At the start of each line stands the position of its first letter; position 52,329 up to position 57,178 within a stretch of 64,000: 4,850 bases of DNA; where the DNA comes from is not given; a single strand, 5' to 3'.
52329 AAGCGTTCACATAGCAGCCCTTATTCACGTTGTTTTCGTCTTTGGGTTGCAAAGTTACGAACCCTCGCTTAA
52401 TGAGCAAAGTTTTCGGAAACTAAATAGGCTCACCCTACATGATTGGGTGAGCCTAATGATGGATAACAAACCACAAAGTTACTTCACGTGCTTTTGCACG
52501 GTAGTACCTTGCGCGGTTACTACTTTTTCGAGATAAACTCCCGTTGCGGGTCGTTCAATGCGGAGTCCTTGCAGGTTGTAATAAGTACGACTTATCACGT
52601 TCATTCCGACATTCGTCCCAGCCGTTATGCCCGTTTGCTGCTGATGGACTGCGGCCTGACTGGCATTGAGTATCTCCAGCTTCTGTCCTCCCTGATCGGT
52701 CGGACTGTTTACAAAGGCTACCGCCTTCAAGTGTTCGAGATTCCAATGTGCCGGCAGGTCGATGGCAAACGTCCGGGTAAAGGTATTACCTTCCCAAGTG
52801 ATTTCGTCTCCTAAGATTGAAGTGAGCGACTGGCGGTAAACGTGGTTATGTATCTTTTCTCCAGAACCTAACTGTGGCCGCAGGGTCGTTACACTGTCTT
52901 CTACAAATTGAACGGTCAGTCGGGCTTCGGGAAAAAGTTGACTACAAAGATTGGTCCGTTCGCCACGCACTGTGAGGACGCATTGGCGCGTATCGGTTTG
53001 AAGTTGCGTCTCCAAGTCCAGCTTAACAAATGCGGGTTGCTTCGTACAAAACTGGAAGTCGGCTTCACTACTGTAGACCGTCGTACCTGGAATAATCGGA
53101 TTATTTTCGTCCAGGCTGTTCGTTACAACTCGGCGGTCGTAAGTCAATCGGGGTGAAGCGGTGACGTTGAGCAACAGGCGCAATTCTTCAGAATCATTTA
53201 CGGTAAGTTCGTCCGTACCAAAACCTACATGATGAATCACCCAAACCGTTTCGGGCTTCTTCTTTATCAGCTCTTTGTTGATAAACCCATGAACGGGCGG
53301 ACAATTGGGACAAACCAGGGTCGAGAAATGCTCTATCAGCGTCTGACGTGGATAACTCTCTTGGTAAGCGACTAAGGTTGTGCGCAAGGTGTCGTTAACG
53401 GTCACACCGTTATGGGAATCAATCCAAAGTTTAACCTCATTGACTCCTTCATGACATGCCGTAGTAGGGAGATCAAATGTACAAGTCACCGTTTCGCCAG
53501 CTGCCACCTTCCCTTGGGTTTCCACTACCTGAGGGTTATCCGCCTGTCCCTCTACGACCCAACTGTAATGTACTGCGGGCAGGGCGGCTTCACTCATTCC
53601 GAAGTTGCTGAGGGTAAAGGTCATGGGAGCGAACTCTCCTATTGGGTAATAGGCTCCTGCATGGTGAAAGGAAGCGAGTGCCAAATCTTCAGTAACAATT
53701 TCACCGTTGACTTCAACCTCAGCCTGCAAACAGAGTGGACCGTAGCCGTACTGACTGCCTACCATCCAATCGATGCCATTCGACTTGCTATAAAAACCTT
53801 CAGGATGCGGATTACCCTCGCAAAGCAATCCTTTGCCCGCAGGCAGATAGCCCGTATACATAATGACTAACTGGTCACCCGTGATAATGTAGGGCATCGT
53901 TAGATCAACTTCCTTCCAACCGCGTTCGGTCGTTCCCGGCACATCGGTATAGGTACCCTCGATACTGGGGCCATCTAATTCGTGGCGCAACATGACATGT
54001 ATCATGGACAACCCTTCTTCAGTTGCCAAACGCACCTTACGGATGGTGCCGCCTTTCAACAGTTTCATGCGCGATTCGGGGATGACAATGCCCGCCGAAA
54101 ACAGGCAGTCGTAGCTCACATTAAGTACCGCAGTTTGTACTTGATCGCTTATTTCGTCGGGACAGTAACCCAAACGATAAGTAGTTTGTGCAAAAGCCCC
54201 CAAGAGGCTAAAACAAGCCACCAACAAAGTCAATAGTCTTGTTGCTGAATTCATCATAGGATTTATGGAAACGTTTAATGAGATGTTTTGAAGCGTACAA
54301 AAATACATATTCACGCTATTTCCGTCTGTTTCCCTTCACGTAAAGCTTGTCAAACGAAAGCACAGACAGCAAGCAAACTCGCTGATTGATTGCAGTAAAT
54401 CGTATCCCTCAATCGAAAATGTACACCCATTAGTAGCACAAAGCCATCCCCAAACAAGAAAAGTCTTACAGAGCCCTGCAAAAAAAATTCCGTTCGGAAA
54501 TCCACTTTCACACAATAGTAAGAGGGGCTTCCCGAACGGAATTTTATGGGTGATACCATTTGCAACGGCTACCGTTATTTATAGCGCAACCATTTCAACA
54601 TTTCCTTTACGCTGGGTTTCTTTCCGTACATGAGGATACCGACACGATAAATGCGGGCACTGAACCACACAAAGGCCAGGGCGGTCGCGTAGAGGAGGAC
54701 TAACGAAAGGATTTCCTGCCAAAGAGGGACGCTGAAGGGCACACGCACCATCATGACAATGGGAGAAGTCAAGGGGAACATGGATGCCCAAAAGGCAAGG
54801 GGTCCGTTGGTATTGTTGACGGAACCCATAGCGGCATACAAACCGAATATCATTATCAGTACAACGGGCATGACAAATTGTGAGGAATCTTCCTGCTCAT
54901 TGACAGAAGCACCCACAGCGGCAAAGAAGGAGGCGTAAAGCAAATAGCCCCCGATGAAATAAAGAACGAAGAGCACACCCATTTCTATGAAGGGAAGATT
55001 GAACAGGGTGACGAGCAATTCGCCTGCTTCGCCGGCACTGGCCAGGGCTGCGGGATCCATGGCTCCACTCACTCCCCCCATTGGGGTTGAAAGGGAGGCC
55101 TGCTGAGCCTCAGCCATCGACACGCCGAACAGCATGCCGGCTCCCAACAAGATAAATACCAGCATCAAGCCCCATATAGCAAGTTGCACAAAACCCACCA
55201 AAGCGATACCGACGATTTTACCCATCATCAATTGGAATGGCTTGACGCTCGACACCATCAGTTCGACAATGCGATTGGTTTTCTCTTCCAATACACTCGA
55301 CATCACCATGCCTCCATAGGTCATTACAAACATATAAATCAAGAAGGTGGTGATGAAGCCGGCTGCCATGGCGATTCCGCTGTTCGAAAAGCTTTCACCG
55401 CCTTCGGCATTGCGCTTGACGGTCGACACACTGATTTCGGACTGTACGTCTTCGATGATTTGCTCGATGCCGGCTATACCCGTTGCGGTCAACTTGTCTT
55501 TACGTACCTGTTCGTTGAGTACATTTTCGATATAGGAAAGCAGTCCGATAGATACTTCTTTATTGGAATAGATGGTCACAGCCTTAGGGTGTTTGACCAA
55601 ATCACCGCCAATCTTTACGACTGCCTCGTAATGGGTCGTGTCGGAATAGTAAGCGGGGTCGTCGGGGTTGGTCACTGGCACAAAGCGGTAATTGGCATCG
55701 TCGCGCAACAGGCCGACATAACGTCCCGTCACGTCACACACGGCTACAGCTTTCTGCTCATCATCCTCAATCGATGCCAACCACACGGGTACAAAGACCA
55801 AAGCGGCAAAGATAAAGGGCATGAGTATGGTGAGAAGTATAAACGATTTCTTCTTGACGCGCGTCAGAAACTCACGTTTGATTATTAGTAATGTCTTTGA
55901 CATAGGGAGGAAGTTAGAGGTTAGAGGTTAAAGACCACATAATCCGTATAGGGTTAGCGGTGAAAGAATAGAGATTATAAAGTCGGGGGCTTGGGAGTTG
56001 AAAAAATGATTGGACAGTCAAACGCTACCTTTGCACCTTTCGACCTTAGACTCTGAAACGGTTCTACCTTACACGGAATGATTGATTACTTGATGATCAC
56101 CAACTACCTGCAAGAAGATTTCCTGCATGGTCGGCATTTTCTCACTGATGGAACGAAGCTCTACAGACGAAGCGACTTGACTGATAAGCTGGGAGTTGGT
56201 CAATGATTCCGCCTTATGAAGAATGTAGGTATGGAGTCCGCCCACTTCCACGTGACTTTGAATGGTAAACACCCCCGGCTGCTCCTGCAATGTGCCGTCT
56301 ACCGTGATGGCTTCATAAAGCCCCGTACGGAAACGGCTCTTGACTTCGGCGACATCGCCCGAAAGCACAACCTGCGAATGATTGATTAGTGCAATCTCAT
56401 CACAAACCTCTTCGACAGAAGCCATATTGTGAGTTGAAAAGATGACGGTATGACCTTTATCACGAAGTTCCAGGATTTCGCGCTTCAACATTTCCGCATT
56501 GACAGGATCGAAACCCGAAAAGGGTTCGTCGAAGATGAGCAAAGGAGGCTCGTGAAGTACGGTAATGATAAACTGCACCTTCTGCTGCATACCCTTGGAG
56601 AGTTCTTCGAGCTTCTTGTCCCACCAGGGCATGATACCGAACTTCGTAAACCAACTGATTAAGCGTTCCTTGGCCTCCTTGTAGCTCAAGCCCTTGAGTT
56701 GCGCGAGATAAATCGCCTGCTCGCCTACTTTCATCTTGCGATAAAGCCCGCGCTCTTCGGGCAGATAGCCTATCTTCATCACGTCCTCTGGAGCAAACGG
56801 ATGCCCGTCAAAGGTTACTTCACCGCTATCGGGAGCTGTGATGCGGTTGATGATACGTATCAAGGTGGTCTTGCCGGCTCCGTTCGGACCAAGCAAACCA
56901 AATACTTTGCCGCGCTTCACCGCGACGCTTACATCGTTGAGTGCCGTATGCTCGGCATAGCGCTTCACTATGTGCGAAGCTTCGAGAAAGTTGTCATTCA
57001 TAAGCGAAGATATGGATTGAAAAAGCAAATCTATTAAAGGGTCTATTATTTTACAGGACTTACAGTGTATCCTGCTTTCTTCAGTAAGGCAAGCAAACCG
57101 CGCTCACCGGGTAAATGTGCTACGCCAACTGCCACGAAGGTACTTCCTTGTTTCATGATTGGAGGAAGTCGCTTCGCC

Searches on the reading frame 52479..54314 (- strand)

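Call 92: search_protein_families(library=pfam, proteins=[window:52479-54314:-], max_evalue=0.00001)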
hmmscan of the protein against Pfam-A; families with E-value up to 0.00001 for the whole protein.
window:52479-54314:- (611 aa): 1 family
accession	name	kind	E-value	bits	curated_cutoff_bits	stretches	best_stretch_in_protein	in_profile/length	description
PF11551.14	Omp28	-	1.2e-16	61.5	34.9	1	383-559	9-170/171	Outer membrane protein Omp28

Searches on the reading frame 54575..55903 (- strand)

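Call 92: search_protein_families(library=pfam, proteins=[window:54575-55903:-], max_evalue=0.00001)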
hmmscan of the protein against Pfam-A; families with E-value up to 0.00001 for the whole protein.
window:54575-55903:- (442 aa): 1 family
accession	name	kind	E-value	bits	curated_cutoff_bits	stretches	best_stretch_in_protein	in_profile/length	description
PF12698.13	ABC2_membrane_3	-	3.6e-50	171.5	31.6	1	19-416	1-346/347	ABC-2 family transporter protein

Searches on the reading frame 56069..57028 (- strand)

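Call 92: search_protein_families(library=pfam, proteins=[window:56069-57028:-], max_evalue=0.00001)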
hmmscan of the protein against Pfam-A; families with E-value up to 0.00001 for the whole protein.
window:56069-57028:- (319 aa): 3 families
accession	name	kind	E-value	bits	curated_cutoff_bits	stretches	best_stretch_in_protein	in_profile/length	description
PF00005.33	ABC_tran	-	8.2e-30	104.6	25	1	30-170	1-136/137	ABC transporter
PF13304.12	AAA_21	-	3.2e-14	54.1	27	1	141-203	236-301/304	AAA domain, putative AbiEii toxin, Type IV TA system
PF13732.12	DrrA1-3_C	-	2.3e-12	47.9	27.4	1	224-309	1-81/81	ATP-binding protein DrrA1-3-like, C-terminal domain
